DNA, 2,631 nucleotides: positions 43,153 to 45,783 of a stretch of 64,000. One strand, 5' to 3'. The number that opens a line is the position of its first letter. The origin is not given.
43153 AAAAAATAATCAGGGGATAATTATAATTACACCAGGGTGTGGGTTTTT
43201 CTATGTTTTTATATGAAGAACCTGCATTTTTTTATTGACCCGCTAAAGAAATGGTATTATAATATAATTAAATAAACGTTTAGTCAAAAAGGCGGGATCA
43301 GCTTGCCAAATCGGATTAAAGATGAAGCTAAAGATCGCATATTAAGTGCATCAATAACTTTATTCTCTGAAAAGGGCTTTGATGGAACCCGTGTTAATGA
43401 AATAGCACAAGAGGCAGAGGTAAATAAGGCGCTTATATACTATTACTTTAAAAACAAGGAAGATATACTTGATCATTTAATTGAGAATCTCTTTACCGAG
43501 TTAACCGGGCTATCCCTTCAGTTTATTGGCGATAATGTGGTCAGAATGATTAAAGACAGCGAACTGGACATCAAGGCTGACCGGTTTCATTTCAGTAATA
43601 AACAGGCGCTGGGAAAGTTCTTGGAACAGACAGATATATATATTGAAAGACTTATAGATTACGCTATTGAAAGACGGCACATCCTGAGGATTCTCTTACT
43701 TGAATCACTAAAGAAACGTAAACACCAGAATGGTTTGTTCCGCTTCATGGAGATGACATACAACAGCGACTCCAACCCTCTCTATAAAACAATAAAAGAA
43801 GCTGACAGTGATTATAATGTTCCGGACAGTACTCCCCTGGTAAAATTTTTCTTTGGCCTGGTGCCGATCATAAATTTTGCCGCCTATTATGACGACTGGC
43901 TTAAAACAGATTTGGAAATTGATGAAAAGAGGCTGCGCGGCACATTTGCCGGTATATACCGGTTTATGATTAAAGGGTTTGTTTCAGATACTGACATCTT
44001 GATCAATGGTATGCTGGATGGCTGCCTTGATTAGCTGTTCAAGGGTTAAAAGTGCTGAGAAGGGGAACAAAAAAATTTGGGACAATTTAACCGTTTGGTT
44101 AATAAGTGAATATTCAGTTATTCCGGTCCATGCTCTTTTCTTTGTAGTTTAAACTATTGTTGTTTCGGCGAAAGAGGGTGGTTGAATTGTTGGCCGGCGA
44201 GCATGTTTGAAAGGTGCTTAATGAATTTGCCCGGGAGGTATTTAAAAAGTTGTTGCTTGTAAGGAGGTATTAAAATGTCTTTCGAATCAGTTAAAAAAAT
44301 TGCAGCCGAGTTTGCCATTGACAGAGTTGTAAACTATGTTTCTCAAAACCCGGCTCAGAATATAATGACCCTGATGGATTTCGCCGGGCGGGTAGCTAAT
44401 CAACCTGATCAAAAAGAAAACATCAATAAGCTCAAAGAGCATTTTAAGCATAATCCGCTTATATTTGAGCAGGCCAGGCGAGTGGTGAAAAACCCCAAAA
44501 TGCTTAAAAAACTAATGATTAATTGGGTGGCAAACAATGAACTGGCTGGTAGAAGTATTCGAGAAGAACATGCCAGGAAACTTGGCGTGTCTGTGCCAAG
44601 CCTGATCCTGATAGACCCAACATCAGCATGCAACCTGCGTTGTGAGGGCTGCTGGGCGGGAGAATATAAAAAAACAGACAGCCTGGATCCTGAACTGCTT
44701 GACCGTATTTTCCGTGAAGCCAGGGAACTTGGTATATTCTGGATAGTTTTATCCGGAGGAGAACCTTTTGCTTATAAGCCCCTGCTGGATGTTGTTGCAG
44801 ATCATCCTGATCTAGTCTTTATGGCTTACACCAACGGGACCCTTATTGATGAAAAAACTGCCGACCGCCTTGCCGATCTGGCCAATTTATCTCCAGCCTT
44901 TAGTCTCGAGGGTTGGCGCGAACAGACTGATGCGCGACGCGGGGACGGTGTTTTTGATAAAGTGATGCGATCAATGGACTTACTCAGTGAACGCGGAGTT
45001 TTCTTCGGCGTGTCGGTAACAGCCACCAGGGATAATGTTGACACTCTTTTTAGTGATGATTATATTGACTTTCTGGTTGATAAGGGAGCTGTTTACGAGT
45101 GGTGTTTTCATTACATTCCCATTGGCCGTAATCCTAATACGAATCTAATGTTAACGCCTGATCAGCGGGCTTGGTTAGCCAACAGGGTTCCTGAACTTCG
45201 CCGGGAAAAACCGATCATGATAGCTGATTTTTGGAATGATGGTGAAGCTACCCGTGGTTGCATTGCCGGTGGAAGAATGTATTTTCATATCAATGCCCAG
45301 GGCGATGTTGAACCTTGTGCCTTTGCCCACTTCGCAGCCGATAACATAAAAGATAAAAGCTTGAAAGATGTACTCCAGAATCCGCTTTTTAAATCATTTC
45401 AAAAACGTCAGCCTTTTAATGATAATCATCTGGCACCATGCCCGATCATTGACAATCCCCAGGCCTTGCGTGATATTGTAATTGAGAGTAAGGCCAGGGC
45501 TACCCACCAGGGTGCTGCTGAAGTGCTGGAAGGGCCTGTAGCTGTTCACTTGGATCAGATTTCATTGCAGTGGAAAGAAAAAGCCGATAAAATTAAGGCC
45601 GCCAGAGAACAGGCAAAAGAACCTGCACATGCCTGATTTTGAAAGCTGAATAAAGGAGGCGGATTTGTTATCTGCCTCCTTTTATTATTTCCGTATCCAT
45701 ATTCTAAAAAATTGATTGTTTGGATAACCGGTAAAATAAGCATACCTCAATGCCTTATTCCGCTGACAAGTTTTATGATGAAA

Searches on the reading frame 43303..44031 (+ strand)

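Call 59: search_protein_families(library=ncbifam, proteins=[window:43303-44031:+], max_evalue=0.00001)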
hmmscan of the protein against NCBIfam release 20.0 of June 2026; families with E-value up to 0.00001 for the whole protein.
window:43303-44031:+ (243 aa): 15 families
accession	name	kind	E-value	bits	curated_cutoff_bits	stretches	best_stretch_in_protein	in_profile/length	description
NF037937.1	septum_RefZ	equivalog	8e-18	65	180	1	10-67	1-58/195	forespore capture DNA-binding protein RefZ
NF053878.1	FATransRegFadRBac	equivalog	1.9e-11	44.1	200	1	11-67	6-62/190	fatty acid metabolism transcriptional regulator FadR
NF007949.0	PRK10668.1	equivalog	2.8e-11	43.3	271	1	7-71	10-74/216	multidrug efflux transporter transcriptional repressor AcrR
NF051852.1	efflux_TF_MtrR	exception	3.5e-11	43.3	280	1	9-68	11-70/205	multidrug efflux system transcriptional repressor MtrR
TIGR03384.1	betaine_BetI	equivalog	1.2e-09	38.2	201.3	1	4-68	4-68/189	choline-binding transcriptional repressor BetI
TIGR03613.1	RutR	equivalog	1.6e-09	37.9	368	1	4-61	4-61/202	pyrimidine utilization regulatory protein R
NF041196.1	ScbR_bind_reg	equivalog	3.3e-09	37.2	150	1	10-66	8-64/191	ScbR family autoregulator-binding transcription factor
NF053516.1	TranRepPrsAVib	equivalog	9.3e-09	35.4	300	1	6-62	4-60/208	TetR family transcriptional repressor PsrA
NF058643.1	TranRegCurRPseudo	equivalog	3.7e-08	33.3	300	1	7-66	6-65/193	TetR family transcriptional repressor CurR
NF001978.0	PRK00767.1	equivalog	5.2e-08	32.9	118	1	10-68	11-69/197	transcriptional regulator BetI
NF051457.1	acryl_TF_AcuR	equivalog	5.6e-08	32.3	247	1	6-62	15-71/204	acrylate utilization transcriptional regulator AcuR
TIGR03968.1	mycofact_TetR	equivalog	8.8e-08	31.9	224.9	1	4-61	5-62/190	mycofactocin system transcriptional regulator MftR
NF011584.0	PRK15008.1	equivalog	1.2e-07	31.8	230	1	9-56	19-66/212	HTH-type transcriptional regulator RutR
NF007430.0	PRK09975.1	equivalog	9.4e-07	28.2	274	1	6-59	6-62/220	acrEF/envCD operon transcriptional regulator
NF010319.1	PRK13756.1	equivalog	3.1e-06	27.2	265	1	10-66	4-60/199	tetracycline resistance transcriptional repressor TetR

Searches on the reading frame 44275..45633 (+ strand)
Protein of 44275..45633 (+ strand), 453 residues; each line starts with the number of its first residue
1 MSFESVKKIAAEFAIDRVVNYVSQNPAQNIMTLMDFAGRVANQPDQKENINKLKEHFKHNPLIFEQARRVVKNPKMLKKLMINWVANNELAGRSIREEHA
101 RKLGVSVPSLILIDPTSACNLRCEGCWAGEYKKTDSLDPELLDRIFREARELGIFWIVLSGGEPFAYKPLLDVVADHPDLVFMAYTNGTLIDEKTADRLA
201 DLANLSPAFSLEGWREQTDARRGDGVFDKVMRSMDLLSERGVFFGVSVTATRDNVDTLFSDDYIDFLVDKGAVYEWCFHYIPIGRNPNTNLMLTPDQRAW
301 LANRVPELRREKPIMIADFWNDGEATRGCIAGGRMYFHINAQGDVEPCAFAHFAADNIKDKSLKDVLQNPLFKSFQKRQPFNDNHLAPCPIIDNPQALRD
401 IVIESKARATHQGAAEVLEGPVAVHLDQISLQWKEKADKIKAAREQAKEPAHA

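Call 59: search_protein_families(library=ncbifam, proteins=[window:44275-45633:+], max_evalue=0.00001)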
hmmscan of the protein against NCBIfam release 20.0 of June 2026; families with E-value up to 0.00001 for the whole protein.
window:44275-45633:+ (453 aa): 43 families (the best 25 are shown)
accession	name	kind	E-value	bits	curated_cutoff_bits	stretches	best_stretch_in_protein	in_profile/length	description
TIGR04055.1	rSAM_NirJ2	equivalog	4e-24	85.7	500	1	114-375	5-282/326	putative heme d1 biosynthesis radical SAM protein NirJ2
TIGR03962.1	mycofact_rSAM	equivalog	1.7e-23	83.4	265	1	103-379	6-295/339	mycofactocin radical SAM maturase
NF045574.1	sacti_mat_StsB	exception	6.6e-23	81.3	625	1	71-389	64-382/466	StsB family radical SAM/SPASM domain sactipeptide maturase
TIGR04545.1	rSAM_ahbD_hemeb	equivalog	5.1e-22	78.8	500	1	113-288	4-183/339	heme b synthase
TIGR04053.2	TIGR04053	equivalog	9.3e-19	67.9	395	1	108-301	7-206/366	TIGR04053 family radical SAM/SPASM domain-containing protein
TIGR04250.1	SCM_rSAM_ScmE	equivalog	7.7e-18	64.5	400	1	110-308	4-209/358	SynChlorMet cassette radical SAM/SPASM protein ScmE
NF050035.1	rSAM_WgK_link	exception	4.7e-17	62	650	1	106-260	6-166/367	radical SAM/SPASM peptide maturase WgkB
TIGR04051.1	rSAM_NirJ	equivalog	5.2e-17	61.8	515.45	1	117-258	10-156/354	heme d1 biosynthesis radical SAM protein NirJ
TIGR04163.1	rSAM_cobopep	equivalog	6e-17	61.5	375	1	95-267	51-235/428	peptide-modifying radical SAM enzyme CbpB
TIGR04347.1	pseudo_SAM_Halo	equivalog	3.5e-16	59.5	525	1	111-286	40-217/390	TIGR04347 family pseudo-SAM/SPASM protein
TIGR04054.1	rSAM_NirJ1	equivalog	1.4e-15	56.8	650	1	111-281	38-210/387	putative heme d1 biosynthesis radical SAM protein NirJ1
TIGR04251.1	SCM_rSAM_ScmF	equivalog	1.2e-14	54.5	400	1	116-258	11-162/353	SynChlorMet cassette radical SAM/SPASM protein ScmF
NF041298.1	rSAM_mat_DynA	equivalog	4.8e-14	52.1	450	1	112-380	4-304/356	dynobactin maturation radical SAM/SPASM protein DynA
TIGR02109.1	PQQ_syn_pqqE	equivalog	6.3e-14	51.7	381.35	1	105-382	3-287/358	pyrroloquinoline quinone biosynthesis protein PqqE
TIGR04317.1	W_rSAM_matur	equivalog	4.8e-13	48.9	380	1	111-348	6-255/349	tungsten cofactor oxidoreductase radical SAM maturase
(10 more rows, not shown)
